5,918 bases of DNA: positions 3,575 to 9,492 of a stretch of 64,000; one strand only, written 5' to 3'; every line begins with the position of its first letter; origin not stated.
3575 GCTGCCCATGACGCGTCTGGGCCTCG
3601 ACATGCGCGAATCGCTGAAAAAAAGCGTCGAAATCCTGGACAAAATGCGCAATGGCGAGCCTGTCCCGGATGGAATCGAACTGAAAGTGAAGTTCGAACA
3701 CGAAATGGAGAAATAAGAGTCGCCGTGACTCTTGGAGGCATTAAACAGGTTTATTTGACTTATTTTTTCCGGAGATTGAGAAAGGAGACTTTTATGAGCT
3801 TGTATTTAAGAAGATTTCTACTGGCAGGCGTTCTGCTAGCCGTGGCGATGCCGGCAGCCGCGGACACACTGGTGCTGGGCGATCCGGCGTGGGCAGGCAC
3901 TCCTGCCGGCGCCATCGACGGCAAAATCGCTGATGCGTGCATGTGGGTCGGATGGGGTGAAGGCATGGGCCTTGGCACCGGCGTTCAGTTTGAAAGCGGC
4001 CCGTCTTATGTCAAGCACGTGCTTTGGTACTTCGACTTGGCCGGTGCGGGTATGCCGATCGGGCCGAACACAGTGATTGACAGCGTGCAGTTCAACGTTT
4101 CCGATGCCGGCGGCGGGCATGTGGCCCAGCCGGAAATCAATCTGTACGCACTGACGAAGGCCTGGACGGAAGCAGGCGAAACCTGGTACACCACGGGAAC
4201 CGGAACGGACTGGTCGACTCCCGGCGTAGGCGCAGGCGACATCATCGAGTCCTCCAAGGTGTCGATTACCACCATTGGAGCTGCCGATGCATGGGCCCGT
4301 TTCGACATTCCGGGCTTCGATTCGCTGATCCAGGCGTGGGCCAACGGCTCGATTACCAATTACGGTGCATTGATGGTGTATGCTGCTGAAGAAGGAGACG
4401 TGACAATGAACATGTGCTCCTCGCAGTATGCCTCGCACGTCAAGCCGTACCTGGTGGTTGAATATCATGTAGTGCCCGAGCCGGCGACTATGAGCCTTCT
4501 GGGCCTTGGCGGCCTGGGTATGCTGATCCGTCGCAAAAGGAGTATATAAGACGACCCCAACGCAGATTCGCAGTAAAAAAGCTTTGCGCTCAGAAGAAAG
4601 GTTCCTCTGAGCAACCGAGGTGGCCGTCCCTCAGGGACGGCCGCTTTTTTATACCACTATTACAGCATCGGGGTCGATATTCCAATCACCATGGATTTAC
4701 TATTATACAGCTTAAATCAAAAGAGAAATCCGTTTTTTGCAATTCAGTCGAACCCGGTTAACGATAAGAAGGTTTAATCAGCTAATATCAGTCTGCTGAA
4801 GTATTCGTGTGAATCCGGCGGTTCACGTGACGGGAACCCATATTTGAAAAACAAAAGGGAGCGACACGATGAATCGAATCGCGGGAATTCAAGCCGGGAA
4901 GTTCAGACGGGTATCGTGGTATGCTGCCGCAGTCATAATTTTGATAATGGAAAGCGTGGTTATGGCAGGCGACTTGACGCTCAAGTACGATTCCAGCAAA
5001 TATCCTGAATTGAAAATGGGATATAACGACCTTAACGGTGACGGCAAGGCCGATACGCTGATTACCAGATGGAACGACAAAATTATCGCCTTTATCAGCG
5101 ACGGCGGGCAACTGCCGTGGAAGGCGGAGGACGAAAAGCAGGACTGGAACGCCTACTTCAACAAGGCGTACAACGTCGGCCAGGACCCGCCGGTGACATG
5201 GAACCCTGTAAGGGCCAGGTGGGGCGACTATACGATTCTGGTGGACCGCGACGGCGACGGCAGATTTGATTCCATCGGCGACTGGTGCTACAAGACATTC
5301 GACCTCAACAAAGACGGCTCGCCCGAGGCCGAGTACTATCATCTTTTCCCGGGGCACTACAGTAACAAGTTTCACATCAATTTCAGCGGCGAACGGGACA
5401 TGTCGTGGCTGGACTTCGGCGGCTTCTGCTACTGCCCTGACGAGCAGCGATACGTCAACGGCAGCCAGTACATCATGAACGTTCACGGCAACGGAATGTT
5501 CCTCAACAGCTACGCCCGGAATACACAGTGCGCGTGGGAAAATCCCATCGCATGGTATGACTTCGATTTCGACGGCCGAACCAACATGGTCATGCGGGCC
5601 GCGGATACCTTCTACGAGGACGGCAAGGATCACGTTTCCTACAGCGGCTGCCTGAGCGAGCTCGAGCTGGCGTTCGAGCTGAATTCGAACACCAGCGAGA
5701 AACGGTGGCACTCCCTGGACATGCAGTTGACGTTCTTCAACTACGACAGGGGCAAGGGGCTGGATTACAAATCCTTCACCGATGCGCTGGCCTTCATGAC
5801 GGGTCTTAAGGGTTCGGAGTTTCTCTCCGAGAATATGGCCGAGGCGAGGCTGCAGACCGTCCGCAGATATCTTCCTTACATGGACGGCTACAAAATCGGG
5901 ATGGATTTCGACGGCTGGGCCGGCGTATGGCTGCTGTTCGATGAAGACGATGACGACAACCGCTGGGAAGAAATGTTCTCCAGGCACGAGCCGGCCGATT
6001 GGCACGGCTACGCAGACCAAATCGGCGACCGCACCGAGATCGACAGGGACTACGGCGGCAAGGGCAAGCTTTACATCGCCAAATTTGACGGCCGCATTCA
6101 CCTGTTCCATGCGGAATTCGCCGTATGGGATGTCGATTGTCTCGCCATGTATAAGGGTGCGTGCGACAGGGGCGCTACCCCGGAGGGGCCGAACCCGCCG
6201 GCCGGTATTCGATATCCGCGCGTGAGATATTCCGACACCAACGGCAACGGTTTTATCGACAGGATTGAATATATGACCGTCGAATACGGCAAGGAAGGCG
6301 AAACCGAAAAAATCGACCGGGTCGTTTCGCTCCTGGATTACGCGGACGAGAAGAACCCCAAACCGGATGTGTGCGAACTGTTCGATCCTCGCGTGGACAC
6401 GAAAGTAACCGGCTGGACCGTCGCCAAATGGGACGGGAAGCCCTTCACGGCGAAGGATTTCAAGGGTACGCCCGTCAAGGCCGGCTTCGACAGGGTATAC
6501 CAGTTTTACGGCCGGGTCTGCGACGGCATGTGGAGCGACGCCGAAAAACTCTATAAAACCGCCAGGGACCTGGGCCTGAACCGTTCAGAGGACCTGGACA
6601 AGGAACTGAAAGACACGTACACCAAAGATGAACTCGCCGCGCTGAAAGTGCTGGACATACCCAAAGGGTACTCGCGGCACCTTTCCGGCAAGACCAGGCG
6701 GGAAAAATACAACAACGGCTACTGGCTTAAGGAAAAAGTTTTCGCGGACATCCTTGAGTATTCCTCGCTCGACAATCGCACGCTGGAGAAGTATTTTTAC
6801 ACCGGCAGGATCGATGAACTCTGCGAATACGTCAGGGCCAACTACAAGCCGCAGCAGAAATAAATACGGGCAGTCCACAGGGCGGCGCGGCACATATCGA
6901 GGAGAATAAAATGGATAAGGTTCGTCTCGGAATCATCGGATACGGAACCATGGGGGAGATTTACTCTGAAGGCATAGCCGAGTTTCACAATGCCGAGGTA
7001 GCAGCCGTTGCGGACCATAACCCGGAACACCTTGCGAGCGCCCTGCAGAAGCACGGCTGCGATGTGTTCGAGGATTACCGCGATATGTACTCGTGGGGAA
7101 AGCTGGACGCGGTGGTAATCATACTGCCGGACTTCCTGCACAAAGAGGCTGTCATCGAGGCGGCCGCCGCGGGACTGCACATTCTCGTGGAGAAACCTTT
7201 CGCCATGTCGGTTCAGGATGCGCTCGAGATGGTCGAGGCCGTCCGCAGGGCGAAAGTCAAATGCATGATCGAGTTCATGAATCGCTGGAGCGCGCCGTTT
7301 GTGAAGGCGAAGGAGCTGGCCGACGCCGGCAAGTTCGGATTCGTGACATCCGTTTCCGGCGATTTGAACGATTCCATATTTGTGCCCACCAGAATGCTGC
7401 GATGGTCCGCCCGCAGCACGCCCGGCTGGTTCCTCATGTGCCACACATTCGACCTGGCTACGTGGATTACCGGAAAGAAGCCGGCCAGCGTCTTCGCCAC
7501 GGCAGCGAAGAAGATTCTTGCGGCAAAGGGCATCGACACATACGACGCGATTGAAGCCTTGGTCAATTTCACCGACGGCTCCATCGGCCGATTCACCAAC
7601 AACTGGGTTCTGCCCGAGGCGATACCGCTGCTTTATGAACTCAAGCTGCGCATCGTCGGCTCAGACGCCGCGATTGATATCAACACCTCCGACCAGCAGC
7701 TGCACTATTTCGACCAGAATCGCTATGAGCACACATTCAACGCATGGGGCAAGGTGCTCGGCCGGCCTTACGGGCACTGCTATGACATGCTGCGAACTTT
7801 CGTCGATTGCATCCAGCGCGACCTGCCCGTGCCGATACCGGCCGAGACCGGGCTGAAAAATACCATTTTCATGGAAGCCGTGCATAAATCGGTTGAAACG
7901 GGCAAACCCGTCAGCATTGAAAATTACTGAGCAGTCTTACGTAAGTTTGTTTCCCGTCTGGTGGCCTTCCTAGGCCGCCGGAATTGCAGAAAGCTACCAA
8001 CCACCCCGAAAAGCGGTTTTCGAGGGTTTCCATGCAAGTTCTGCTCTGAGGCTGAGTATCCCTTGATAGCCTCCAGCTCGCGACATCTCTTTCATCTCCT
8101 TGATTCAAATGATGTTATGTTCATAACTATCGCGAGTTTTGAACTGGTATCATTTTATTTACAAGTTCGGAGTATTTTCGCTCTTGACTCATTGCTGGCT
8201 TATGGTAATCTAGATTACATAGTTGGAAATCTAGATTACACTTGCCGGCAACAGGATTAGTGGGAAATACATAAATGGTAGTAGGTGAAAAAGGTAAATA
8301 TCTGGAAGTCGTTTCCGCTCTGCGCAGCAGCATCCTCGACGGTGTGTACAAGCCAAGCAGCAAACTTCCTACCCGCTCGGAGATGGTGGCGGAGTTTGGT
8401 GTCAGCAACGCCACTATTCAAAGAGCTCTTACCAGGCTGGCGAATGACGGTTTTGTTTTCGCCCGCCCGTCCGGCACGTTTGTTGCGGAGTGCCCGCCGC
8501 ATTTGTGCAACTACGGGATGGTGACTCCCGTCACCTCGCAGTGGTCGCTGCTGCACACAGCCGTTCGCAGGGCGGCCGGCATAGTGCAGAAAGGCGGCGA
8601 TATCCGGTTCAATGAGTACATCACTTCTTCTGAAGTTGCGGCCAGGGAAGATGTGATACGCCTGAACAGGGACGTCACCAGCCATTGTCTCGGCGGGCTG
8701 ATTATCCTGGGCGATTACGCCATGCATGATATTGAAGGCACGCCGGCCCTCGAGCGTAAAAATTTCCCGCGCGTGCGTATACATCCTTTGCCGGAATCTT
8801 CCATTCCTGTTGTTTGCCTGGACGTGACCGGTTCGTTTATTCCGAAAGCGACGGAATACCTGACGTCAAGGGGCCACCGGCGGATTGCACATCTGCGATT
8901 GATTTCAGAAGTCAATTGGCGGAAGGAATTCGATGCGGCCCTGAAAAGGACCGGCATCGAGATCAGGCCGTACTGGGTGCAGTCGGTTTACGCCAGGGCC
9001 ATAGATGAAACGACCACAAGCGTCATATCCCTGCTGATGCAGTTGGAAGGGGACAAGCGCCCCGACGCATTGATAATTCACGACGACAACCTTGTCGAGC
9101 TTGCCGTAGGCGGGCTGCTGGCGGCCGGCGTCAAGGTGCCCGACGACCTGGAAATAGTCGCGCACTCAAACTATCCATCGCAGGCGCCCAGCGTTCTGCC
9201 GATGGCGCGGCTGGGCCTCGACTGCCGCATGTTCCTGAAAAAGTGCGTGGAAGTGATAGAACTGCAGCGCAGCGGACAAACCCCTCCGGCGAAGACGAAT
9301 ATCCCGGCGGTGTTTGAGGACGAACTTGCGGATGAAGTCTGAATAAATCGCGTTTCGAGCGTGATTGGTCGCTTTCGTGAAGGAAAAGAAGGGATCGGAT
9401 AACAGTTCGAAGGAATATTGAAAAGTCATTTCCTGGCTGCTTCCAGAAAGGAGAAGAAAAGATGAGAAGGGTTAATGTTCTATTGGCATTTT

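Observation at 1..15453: Tandem array of one-regulator/one-surface-protein modules (GntR-LacI sensor -> PEP-CTERM passenger)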

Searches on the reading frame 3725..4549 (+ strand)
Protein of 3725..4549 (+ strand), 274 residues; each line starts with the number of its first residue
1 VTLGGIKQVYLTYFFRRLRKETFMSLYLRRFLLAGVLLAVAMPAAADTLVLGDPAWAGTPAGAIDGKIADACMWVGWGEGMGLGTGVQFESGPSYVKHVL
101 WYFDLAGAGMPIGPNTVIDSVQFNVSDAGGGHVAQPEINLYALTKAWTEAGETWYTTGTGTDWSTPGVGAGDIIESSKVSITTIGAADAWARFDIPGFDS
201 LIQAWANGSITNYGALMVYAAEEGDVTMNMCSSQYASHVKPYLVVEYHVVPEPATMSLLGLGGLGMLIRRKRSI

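Call 4: search_protein_families(library=pfam, proteins=[window:3725-4549:+], max_evalue=0.01)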
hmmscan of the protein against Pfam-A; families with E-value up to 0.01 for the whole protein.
window:3725-4549:+ (274 aa): 1 family
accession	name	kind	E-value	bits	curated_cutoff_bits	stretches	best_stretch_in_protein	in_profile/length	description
PF07589.16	PEP-CTERM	-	1.4e-06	28.6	20.7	1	250-271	2-24/24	PEP-CTERM motif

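Call 5: search_protein_families(library=ncbifam, proteins=[window:3725-4549:+], max_evalue=0.01)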
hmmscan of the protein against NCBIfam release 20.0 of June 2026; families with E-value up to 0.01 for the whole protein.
window:3725-4549:+ (274 aa): 9 families
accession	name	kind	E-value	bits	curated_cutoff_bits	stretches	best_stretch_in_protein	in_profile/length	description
NF033679.1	DNRLRE_dom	domain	1.5e-13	51.1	34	1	99-246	33-164/164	DNRLRE domain-containing protein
TIGR02595.1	PEP_CTERM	domain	6.3e-06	26.7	16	1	250-272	1-23/24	PEP-CTERM sorting domain-containing protein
NF033554.9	floc_PepA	equivalog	0.0002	21.3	80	1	238-273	225-260/261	flocculation-associated PEP-CTERM protein PepA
NF038125.1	PEP_CTERM_THxN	subfamily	0.00036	20.2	85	1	247-272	219-245/246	THxN family PEP-CTERM protein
NF038120.1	PEP_CTERM_QFxxD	subfamily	0.0005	20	80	1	247-272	190-215/215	NF038120 family PEP-CTERM protein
NF038129.1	PEP_NF038129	equivalog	0.0011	18.8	65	1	241-271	167-194/194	NF038129 family PEP-CTERM protein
NF041538.1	PEP_EDSA_1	subfamily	0.0014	18.3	100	1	248-271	283-305/307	EDSAP-1 family PEP-CTERM protein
NF038124.1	PEP_CTERM_TLD_A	exception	0.002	17.7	100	1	243-272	204-235/235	PEP_CTERM-anchored TLD domain-containing protein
NF038126.1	PEP_CTERM_FxDxF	subfamily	0.004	17.4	50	1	247-271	139-165/165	FxDxF family PEP-CTERM protein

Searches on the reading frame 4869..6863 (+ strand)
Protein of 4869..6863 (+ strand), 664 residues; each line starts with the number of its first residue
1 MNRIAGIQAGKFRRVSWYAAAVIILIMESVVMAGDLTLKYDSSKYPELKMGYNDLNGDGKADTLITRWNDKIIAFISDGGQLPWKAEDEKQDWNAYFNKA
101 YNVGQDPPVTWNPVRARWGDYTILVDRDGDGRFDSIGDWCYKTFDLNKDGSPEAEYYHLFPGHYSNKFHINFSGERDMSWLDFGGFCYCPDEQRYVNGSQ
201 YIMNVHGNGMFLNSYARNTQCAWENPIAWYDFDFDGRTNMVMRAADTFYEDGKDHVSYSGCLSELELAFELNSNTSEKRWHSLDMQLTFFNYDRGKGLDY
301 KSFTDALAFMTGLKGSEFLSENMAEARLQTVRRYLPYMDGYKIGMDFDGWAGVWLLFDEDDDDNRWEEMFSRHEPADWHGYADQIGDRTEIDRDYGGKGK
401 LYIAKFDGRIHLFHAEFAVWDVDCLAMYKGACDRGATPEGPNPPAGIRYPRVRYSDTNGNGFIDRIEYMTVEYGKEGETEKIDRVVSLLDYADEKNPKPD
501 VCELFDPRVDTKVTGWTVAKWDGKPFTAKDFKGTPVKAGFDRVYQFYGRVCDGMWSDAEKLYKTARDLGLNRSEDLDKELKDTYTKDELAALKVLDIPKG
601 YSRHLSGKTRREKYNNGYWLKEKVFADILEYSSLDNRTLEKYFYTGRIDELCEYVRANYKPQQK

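Call 46: search_protein_families(library=pfam, proteins=[window:4869-6863:+], max_evalue=0.001)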
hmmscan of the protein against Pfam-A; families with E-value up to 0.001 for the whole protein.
window:4869-6863:+ (664 aa): 0 families

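Call 79: search_solved_structures(query=window:4869-6863:+, max_evalue=1)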
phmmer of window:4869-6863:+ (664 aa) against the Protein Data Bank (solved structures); distinct sequences matched with E-value up to 1: 0.

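Call 80: search_protein_families(library=ncbifam, proteins=[window:4869-6863:+], max_evalue=0.001)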
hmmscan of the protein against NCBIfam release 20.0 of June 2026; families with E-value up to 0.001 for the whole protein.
window:4869-6863:+ (664 aa): 0 families

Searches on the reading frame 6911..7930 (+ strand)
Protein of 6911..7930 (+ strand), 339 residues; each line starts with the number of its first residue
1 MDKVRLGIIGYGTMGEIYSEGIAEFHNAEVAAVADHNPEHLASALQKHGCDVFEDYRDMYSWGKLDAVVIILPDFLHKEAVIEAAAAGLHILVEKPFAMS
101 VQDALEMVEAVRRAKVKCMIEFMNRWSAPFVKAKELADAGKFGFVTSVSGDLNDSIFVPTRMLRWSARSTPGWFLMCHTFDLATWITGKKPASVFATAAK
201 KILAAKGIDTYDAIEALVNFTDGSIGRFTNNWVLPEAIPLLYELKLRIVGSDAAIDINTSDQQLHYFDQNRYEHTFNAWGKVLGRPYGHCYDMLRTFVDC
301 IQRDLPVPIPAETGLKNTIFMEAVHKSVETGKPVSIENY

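Call 46: search_protein_families(library=pfam, proteins=[window:6911-7930:+], max_evalue=0.001)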
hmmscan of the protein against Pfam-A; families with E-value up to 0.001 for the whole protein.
window:6911-7930:+ (339 aa): 3 families
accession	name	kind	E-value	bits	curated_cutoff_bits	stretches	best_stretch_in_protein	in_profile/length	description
PF01408.29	GFO_IDH_MocA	-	2.2e-24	86.9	24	1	5-122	2-120/120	Oxidoreductase family, NAD-binding Rossmann fold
PF22725.1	GFO_IDH_MocA_C3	-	1.1e-14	54.9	27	1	130-255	1-123/124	GFO/IDH/MocA C-terminal domain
PF02894.22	GFO_IDH_MocA_C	-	8.4e-12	45.8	22.9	1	134-336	1-218/218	Oxidoreductase family, C-terminal alpha/beta domain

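Call 80: search_protein_families(library=ncbifam, proteins=[window:6911-7930:+], max_evalue=0.001)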
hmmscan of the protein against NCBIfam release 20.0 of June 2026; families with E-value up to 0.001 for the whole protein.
window:6911-7930:+ (339 aa): 13 families
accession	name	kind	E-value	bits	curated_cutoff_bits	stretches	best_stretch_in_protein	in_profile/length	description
TIGR04380.1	myo_inos_iolG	equivalog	1.5e-42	145.7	355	1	3-334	1-329/330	inositol 2-dehydrogenase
NF040723.1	UDP-GlcNAcDh_Arch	equivalog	1.1e-32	113.8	450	1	4-272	1-252/302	UDP-N-acetylglucosamine 3-dehydrogenase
NF052479.1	LevoglcsnDh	equivalog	4.3e-19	68.4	650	1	1-165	1-175/386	levoglucosan dehydrogenase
NF008607.0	PRK11579.1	subfamily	3.1e-15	56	330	1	2-214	3-215/346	oxidoreductase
NF052679.1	InsChiInosDhIolG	equivalog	4.4e-15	55.5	540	1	4-143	3-146/343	bifunctional inositol 2-dehydrogenase/D-chiro-inositol 1-dehydrogenase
NF041392.1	XylDh_Gfo6_Halo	equivalog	1e-14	54.1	350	1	4-156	17-174/350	D-xylose 1-dehydrogenase Gfo6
NF058563.1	BT_2159_fam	equivalog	5.3e-11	42.1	650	1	4-143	1-141/350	disaccharide 3-dehydrogenase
NF058561.1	BT_2158_fam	equivalog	2.3e-09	36.4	750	1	2-149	34-181/487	glycoside 3-dehydrogenase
NF007574.0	PRK10206.1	equivalog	2.8e-05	23.4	352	1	52-152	53-153/345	oxidoreductase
TIGR01019.1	sucCoAalpha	subfamily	0.00011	21.7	353.2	1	45-117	44-116/286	succinate--CoA ligase subunit alpha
NF004230.0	PRK05678.1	equivalog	0.00012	21.4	336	1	12-117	18-118/291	succinate--CoA ligase subunit alpha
TIGR01969.1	minD_arch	subfamily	0.00037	19.7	201.75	1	64-128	108-172/251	cell division ATPase MinD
NF003251.0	PRK04207.1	equivalog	0.00064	18.9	185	1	3-55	2-54/343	type II glyceraldehyde-3-phosphate dehydrogenase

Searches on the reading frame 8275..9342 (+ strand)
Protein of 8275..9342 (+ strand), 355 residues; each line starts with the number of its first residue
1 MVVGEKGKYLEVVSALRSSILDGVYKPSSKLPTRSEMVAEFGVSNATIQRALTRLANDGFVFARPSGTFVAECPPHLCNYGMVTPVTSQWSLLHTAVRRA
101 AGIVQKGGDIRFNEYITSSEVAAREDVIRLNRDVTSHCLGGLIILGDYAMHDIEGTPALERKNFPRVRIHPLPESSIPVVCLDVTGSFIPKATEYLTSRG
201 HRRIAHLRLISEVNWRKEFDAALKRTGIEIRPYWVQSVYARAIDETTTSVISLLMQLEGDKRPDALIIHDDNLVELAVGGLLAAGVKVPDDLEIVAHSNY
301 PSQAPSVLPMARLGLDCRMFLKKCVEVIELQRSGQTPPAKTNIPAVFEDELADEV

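Call 4: search_protein_families(library=pfam, proteins=[window:8275-9342:+], max_evalue=0.01)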
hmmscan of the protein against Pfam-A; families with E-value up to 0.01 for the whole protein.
window:8275-9342:+ (355 aa): 5 families
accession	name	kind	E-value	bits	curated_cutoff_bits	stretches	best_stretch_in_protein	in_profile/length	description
PF00392.27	GntR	-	5.8e-15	55.2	27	1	9-70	2-64/64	Bacterial regulatory proteins, gntR family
PF13377.12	Peripla_BP_3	-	2e-12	48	26.5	1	194-316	2-129/167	Periplasmic binding protein-like domain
PF00532.27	Peripla_BP_1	-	0.00016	21.7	22.2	1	176-294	96-215/281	Periplasmic binding proteins and sugar binding domain of LacI family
PF07848.18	PaaX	-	0.0018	18.9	24.8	0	36-64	28-56/70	PaaX-like protein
PF25213.1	HVO_A0261_N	-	0.0033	17.7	35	1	33-64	26-57/86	HVO_A0261 N-terminal domain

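Call 5: search_protein_families(library=ncbifam, proteins=[window:8275-9342:+], max_evalue=0.01)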
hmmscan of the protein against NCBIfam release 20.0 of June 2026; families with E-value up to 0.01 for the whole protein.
window:8275-9342:+ (355 aa): 29 families (the best 25 are shown)
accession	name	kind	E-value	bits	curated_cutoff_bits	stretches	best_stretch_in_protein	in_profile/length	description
TIGR02018.2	his_ut_repres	equivalog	1.3e-11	44.3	220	1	10-75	2-68/226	histidine utilization transcriptional repressor HutC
NF008269.0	PRK11041.1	equivalog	5.7e-10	38.7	436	1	140-299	125-282/342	DNA-binding transcriptional regulator CytR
NF011575.0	PRK14999.1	equivalog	1.5e-09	37.6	424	1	10-73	15-79/241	histidine utilization repressor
NF052282.1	PLP_TF_PdxR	equivalog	4.9e-09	35.8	320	1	9-74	3-69/448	MocR-like pyridoxine biosynthesis transcription factor PdxR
NF007292.0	PRK09764.1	equivalog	1.4e-08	34.2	281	1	4-72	2-71/240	GntR family transcriptional regulator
NF008491.0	PRK11402.1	subfamily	1.5e-08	34.4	269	1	8-71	12-76/243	GntR family transcriptional regulator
NF041547.1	GntR_LSA1692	equivalog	4.4e-08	33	275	1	8-72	2-67/233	GntR family transcriptional regulator, LSA1692 subfamily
TIGR02325.1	C_P_lyase_phnF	equivalog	8.4e-08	32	156.8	1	9-72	10-74/238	phosphonate metabolism transcriptional regulator PhnF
TIGR02404.1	trehalos_R_Bsub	equivalog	1.4e-07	31.4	211.95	1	8-72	1-66/233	trehalose operon repressor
NF052290.2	MocR_like_YczR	exception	6.4e-07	28.4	487.4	1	7-73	19-86/458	MocR-like transcription factor YczR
TIGR01481.1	ccpA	equivalog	2.9e-06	26.9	442.35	1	115-300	94-275/330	catabolite control protein A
NF047563.1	modulin_PmtR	equivalog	6.6e-06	26.2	200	1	9-72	14-78/125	PSM export ABC transporter transcriptional regulator PmtR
NF007741.0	PRK10421.1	equivalog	9.8e-06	25.1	311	1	11-87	11-88/262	transcriptional regulator LldR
NF052286.1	ecto_TF_EhuR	exception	1.8e-05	23.5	480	1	6-72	10-77/458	MocR-like ectoine utilization transcription factor EhuR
NF052281.1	rhizopine_MocR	equivalog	2.3e-05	23.2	650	1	12-74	23-86/479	rhizopine catabolism transcriptional regulator MocR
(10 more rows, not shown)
